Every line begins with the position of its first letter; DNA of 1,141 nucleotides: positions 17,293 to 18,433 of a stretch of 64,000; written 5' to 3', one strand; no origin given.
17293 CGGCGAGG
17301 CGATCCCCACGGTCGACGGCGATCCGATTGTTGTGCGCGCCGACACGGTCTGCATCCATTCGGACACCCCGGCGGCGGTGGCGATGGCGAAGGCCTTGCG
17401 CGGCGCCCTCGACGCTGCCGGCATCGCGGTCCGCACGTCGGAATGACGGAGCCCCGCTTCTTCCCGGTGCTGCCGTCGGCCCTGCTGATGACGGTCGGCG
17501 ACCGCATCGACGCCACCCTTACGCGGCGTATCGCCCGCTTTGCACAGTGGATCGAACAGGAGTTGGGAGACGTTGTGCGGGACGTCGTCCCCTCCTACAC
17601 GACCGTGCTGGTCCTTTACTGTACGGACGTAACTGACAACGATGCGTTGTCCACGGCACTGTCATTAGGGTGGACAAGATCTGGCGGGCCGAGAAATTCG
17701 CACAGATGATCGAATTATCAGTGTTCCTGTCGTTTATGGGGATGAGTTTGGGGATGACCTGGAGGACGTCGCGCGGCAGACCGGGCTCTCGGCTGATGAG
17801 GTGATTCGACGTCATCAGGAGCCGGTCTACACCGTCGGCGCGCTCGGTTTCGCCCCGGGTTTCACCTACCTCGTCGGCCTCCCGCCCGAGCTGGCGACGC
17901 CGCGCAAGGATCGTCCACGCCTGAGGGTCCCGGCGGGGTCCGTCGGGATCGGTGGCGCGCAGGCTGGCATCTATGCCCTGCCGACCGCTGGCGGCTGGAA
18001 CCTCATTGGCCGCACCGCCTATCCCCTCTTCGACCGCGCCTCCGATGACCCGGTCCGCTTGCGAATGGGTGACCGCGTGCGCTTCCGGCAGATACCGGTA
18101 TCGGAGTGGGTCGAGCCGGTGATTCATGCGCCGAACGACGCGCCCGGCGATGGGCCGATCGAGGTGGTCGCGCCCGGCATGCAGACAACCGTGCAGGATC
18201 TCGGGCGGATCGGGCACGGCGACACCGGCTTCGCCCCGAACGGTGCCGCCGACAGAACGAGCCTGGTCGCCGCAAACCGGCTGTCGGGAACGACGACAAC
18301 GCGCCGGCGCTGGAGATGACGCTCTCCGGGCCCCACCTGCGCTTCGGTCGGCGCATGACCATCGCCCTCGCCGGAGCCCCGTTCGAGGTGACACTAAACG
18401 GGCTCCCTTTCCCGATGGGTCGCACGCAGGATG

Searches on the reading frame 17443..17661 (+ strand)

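Call 36: search_protein_families(library=pfam, proteins=[window:17443-17661:+], max_evalue=0.001)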
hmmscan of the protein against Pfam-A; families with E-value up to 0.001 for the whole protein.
window:17443-17661:+ (73 aa): 1 family
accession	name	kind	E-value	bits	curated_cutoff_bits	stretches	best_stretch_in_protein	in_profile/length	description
PF02682.21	CT_C_D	-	5.3e-09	36.5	22.1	1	5-73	2-70/202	Carboxyltransferase domain, subdomain C and D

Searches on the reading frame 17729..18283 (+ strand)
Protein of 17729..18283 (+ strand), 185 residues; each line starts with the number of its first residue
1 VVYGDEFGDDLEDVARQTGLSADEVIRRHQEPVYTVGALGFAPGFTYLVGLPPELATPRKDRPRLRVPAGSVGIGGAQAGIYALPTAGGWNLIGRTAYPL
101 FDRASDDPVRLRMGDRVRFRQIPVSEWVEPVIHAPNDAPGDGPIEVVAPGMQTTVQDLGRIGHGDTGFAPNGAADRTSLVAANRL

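Call 36: search_protein_families(library=pfam, proteins=[window:17729-18283:+], max_evalue=0.001)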
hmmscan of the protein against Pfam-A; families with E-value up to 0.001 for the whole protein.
window:17729-18283:+ (185 aa): 1 family
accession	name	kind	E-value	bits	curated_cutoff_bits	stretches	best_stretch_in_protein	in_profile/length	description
PF02682.21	CT_C_D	-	1e-47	162.9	22.1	1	1-109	92-200/202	Carboxyltransferase domain, subdomain C and D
